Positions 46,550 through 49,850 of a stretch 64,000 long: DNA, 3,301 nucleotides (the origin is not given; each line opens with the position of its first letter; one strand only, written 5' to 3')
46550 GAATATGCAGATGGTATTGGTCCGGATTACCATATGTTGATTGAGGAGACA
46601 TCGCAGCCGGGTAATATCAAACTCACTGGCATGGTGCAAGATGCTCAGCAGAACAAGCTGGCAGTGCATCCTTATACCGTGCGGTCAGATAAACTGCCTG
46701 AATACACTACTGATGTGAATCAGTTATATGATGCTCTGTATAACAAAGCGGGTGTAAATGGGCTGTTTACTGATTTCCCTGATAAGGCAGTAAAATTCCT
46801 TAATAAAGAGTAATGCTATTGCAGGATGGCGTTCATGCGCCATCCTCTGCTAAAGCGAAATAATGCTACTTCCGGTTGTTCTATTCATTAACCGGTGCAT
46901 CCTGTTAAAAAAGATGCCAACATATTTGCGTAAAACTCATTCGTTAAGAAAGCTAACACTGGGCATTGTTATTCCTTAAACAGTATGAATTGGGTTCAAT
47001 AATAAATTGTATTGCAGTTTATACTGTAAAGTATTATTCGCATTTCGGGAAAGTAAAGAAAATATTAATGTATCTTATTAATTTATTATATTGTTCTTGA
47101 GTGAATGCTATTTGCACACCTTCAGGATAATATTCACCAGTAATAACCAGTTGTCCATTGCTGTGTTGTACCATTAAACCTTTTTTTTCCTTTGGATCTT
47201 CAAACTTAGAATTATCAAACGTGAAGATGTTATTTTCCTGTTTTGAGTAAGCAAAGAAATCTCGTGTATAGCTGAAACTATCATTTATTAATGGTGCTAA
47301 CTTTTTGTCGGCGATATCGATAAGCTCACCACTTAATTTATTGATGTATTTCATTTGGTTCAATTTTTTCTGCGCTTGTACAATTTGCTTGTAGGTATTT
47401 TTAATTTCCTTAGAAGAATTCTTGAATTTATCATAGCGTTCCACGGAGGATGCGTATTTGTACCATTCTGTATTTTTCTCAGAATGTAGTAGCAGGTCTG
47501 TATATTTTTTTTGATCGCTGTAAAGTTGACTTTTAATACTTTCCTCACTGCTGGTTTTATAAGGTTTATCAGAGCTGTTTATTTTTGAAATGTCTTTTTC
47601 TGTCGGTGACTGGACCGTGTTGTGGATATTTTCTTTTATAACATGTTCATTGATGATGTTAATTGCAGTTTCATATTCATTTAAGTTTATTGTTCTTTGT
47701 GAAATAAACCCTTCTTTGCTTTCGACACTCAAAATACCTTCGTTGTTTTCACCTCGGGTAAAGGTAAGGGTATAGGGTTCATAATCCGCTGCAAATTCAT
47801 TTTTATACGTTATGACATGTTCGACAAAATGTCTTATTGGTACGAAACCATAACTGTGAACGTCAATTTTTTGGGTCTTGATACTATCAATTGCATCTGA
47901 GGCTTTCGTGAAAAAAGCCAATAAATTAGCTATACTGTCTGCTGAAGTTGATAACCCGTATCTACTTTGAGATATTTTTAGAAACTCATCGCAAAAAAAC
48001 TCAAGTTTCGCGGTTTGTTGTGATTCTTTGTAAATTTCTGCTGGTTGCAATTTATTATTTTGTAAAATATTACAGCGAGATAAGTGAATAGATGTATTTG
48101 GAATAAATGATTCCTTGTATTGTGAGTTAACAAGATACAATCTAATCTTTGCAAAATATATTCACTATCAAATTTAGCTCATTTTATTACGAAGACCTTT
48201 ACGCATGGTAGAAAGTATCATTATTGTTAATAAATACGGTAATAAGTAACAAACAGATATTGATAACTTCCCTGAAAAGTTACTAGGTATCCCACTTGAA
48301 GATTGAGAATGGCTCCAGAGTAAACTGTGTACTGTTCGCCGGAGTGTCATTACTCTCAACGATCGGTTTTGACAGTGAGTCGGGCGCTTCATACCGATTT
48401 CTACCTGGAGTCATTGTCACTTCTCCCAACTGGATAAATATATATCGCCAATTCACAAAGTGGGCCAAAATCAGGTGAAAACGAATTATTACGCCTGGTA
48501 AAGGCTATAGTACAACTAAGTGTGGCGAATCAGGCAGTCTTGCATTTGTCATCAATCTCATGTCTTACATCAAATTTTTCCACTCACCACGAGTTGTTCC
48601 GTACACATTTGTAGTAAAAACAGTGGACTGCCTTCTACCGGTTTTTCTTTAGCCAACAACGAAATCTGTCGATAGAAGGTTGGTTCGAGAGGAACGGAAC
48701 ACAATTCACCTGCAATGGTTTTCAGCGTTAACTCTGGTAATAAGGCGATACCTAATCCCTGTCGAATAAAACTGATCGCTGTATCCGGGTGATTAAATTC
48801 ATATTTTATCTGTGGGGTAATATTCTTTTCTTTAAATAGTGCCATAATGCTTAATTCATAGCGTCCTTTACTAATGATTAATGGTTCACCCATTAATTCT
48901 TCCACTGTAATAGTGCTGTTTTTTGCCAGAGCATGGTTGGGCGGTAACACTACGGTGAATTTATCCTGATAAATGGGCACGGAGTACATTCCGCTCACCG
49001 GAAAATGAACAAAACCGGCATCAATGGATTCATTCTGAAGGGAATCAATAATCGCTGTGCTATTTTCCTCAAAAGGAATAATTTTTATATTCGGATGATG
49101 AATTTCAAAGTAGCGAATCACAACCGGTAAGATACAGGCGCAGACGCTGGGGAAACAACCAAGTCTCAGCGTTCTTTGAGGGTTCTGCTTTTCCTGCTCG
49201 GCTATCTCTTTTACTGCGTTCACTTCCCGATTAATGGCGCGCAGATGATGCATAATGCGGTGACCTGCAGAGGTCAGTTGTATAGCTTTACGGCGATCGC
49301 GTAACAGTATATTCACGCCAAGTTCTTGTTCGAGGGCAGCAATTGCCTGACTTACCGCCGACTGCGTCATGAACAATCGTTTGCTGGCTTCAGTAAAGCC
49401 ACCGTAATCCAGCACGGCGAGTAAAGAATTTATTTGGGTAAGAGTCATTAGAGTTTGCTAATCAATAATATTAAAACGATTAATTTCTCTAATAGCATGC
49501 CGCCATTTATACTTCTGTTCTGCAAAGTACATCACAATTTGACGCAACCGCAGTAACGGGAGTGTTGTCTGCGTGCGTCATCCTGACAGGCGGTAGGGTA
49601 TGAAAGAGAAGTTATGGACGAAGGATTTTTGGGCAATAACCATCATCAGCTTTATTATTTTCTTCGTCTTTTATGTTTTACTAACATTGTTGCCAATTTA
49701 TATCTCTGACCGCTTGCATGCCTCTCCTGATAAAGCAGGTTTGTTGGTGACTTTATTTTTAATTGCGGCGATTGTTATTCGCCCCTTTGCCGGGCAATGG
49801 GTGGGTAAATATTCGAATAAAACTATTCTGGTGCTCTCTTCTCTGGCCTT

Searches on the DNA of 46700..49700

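Call 38: search_rna_families(source=window, start=46700, end=49700, threshold=evalue, max_evalue=1)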
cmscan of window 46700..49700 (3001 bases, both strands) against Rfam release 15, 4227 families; matches with E-value up to 1: 1.
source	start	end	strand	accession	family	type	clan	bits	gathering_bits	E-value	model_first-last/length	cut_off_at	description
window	49449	49530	+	RF02085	Yar_1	Gene; lncRNA;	-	23.7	50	0.04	1-74/74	no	Yellow-achaete intergenic RNA conserved region 1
